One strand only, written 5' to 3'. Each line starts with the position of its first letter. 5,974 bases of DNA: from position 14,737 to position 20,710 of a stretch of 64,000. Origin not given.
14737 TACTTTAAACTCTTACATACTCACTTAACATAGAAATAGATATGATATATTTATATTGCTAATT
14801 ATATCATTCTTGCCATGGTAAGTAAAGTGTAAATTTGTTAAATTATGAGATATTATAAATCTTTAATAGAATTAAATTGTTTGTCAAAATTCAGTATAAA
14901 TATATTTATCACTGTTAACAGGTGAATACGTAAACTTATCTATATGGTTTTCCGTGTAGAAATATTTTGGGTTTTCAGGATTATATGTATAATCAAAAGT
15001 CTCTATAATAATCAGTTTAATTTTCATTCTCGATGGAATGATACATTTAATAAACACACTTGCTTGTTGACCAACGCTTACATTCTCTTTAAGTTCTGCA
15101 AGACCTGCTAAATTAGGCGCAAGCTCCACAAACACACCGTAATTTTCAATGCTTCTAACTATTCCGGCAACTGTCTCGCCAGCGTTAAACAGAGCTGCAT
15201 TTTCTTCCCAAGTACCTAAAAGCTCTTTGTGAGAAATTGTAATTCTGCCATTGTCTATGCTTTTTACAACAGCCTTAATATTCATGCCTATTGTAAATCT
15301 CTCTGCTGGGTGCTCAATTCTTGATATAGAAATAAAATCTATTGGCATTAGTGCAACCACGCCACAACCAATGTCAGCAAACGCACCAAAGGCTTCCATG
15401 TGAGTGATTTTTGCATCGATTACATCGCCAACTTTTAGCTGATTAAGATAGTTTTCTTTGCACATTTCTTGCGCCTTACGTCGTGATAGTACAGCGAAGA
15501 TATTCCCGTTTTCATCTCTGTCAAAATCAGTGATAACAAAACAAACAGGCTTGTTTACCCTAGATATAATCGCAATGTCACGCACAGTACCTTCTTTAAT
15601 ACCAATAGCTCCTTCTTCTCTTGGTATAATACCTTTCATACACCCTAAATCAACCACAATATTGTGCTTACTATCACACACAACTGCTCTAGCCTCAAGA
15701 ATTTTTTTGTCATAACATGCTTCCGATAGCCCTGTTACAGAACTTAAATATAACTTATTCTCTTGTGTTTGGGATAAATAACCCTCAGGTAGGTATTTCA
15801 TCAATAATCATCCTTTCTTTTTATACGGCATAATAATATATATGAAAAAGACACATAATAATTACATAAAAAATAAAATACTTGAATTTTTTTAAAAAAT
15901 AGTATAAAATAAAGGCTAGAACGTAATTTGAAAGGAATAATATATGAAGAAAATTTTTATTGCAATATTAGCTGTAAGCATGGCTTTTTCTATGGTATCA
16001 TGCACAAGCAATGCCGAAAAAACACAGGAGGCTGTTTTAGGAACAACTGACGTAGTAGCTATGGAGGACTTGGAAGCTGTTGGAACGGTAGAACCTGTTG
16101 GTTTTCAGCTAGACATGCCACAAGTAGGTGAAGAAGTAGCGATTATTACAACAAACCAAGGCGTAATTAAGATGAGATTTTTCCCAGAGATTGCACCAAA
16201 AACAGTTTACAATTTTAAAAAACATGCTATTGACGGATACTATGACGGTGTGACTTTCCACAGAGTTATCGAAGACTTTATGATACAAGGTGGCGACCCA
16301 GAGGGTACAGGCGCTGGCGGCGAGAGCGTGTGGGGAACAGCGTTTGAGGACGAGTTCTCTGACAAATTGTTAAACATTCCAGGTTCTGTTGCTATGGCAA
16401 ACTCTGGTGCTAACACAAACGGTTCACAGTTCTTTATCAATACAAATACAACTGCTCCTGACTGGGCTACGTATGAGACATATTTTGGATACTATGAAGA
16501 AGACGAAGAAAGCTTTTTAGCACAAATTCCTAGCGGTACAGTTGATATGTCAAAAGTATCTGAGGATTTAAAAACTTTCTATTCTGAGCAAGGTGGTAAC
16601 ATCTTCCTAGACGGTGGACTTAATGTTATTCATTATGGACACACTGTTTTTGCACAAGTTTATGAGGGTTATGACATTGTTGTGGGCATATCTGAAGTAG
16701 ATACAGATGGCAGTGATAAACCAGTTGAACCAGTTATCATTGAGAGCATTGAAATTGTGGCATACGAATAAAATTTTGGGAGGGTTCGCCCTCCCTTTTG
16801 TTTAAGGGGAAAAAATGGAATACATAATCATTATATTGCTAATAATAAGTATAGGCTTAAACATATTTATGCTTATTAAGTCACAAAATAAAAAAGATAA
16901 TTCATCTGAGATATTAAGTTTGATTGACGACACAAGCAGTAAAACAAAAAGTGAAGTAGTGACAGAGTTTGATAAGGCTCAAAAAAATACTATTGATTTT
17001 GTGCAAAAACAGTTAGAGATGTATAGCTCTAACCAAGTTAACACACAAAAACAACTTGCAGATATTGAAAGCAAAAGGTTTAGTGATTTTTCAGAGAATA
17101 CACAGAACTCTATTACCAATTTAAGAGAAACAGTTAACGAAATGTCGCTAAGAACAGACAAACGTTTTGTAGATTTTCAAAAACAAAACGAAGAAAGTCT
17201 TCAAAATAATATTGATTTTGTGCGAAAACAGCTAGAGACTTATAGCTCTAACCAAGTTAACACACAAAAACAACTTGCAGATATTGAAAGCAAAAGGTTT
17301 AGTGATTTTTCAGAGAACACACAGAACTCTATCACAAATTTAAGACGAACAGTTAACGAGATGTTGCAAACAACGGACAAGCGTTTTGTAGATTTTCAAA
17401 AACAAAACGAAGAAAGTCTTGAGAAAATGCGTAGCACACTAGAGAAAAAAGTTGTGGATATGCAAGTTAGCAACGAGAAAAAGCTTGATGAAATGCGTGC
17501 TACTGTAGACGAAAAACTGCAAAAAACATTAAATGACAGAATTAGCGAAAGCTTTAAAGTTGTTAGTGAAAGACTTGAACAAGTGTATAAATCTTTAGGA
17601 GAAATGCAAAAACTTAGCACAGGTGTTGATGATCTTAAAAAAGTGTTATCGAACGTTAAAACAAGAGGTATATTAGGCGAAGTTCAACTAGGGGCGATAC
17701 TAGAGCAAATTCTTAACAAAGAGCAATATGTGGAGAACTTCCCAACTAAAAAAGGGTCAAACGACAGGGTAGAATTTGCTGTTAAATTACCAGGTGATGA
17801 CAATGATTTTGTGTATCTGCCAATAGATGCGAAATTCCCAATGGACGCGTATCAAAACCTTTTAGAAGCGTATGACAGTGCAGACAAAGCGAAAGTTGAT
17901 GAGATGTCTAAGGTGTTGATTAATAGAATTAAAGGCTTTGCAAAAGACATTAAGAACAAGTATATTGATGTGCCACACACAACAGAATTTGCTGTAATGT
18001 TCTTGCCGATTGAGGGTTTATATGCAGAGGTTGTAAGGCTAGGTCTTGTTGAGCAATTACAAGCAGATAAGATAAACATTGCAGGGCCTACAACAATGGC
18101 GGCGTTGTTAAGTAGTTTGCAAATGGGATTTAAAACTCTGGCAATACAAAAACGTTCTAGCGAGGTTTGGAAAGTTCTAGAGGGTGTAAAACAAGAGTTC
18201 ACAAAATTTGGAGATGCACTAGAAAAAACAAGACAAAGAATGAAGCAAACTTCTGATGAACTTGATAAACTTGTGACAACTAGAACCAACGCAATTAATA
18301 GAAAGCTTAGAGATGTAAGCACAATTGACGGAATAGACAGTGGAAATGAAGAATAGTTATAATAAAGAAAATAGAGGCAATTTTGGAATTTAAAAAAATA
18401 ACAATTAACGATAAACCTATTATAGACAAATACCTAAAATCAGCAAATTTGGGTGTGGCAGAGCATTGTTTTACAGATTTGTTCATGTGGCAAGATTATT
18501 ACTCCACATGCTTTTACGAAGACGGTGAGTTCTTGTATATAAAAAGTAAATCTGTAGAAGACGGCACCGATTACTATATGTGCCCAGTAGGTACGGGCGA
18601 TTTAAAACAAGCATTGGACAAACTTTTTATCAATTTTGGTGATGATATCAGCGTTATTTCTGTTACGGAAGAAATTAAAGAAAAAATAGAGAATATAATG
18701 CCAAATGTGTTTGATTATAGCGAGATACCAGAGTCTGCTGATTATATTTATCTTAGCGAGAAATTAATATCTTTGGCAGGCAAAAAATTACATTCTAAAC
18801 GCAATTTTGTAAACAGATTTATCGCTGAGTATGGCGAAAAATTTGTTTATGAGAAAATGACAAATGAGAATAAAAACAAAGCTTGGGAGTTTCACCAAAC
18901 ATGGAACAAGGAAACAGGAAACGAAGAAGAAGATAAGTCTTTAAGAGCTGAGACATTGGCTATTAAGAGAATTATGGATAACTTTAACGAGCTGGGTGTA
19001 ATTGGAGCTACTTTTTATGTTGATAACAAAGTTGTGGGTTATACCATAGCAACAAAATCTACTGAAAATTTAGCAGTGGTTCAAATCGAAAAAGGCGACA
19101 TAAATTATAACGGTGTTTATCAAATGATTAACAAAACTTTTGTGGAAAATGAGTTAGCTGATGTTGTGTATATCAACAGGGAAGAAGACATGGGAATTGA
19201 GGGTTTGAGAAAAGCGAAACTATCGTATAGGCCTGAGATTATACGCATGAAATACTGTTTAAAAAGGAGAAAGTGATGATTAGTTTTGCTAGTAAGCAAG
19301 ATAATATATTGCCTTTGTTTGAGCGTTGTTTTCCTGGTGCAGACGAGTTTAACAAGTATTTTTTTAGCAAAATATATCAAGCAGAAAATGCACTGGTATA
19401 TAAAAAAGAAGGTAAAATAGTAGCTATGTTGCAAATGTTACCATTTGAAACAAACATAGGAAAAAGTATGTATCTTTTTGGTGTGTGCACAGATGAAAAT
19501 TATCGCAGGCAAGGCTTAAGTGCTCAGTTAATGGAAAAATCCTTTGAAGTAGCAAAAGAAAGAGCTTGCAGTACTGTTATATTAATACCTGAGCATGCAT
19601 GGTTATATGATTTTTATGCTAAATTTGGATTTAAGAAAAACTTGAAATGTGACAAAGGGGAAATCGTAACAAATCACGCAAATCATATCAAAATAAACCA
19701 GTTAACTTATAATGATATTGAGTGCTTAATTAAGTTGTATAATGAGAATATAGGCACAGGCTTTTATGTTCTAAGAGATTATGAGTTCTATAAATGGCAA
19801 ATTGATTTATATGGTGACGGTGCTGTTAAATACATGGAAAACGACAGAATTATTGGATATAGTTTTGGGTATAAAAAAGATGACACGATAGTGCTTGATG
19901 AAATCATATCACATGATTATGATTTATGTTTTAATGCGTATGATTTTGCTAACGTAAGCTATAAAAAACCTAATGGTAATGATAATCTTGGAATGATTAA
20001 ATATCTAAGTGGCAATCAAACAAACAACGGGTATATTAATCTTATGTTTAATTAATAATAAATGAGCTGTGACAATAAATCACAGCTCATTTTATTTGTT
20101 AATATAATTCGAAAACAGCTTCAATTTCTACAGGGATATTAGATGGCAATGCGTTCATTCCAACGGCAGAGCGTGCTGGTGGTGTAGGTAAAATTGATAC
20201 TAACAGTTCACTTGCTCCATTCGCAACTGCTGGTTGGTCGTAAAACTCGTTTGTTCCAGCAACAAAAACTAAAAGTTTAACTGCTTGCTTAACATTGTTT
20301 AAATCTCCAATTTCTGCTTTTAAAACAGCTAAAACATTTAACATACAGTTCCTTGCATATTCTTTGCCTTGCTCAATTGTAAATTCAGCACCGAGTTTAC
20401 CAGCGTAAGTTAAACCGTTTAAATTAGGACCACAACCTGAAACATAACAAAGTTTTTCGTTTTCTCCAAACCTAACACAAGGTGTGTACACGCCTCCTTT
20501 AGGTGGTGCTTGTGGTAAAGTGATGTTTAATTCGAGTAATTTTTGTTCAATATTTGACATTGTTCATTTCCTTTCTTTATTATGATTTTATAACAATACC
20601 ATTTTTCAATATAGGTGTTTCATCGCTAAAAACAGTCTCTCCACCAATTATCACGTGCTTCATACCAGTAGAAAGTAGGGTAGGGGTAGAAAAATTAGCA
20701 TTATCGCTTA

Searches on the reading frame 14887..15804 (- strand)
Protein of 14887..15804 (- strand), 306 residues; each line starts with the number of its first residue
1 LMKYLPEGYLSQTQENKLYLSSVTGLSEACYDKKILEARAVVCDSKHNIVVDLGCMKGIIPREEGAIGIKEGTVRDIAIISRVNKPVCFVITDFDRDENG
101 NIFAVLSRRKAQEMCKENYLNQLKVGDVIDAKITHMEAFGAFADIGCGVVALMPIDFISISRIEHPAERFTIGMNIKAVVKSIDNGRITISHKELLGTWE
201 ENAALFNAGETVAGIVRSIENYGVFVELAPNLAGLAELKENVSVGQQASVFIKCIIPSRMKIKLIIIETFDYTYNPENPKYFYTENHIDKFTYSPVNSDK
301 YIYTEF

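Call 93: search_protein_families(library=pfam, proteins=[window:14887-15804:-], max_evalue=0.00001)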
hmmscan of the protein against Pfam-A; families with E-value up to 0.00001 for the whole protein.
window:14887-15804:- (306 aa): 2 families
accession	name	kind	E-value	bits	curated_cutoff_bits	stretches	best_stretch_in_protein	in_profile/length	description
PF00575.29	S1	-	1.5e-19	70.6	22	1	123-191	2-72/74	S1 RNA binding domain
PF23459.1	S1_RRP5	-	2.6e-09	38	27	0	124-186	2-64/72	RRP5 S1 domain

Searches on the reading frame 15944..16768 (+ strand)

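Call 93: search_protein_families(library=pfam, proteins=[window:15944-16768:+], max_evalue=0.00001)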
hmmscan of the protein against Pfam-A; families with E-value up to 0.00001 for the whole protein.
window:15944-16768:+ (275 aa): 1 family
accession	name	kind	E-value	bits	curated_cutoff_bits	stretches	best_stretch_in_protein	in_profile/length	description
PF00160.26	Pro_isomerase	-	1.2e-42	146.3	21.7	2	67-203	3-146/159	Cyclophilin type peptidyl-prolyl cis-trans isomerase/CLD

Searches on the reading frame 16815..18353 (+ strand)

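Call 93: search_protein_families(library=pfam, proteins=[window:16815-18353:+], max_evalue=0.00001)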
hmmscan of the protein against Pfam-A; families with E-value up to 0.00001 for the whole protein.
window:16815-18353:+ (513 aa): 1 family
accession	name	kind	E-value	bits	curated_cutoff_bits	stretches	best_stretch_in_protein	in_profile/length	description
PF02646.22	RmuC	-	7.8e-74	248.8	26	1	222-504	1-284/291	RmuC family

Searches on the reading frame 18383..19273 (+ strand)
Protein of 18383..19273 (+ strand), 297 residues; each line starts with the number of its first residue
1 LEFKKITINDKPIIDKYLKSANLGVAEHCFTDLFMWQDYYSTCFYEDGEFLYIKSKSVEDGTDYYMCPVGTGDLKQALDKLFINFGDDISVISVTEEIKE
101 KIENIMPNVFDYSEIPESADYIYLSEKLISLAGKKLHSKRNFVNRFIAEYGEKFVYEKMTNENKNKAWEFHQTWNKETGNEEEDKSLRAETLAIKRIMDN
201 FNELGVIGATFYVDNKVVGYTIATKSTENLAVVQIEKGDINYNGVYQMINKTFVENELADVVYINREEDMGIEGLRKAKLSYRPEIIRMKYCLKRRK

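Call 17: search_protein_families(library=pfam, proteins=[window:18383-19273:+], max_evalue=0.001)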
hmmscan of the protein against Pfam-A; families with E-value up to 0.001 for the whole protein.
window:18383-19273:+ (297 aa): 1 family
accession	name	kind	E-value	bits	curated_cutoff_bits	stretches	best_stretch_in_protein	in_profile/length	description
PF09924.15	LPG_synthase_C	-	3.1e-42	145.1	27.5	1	26-293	9-297/298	Phosphatidylglycerol lysyltransferase, C-terminal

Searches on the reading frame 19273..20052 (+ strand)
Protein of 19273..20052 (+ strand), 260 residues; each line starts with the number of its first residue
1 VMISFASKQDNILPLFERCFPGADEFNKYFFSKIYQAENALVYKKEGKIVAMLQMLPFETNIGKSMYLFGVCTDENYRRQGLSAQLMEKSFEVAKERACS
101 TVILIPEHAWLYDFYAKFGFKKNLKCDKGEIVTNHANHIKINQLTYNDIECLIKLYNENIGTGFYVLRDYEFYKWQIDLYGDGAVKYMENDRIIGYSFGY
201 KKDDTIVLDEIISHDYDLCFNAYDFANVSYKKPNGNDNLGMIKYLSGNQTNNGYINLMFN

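Call 17: search_protein_families(library=pfam, proteins=[window:19273-20052:+], max_evalue=0.001)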
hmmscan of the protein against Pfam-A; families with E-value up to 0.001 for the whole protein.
window:19273-20052:+ (260 aa): 4 families
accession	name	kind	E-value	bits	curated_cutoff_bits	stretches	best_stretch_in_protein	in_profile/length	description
PF13527.13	Acetyltransf_9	-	7.3e-18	65.2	25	1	10-121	11-125/127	Acetyltransferase (GNAT) domain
PF00583.31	Acetyltransf_1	-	4.5e-14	53.2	20.7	1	13-120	5-116/116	Acetyltransferase (GNAT) family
PF13508.13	Acetyltransf_7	-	8.9e-11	42.5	27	1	39-122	4-84/84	Acetyltransferase (GNAT) domain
PF13673.13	Acetyltransf_10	-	5.2e-07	30.1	23.6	1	38-122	31-109/128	Acetyltransferase (GNAT) domain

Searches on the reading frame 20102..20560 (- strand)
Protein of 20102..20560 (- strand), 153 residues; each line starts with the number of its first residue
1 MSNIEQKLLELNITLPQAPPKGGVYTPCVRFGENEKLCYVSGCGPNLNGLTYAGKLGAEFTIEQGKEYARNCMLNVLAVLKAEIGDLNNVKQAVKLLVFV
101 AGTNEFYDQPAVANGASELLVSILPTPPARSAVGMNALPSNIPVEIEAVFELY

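Call 17: search_protein_families(library=pfam, proteins=[window:20102-20560:-], max_evalue=0.001)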
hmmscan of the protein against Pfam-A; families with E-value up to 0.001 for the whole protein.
window:20102-20560:- (153 aa): 2 families
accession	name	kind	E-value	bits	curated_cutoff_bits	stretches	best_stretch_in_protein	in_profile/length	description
PF01042.26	Ribonuc_L-PSP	-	3.8e-11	43.5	27.3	1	25-149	11-118/121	Endoribonuclease L-PSP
PF14588.11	YjgF_endoribonc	-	9.6e-11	42.1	35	1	7-125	3-119/148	YjgF/chorismate_mutase-like, putative endoribonuclease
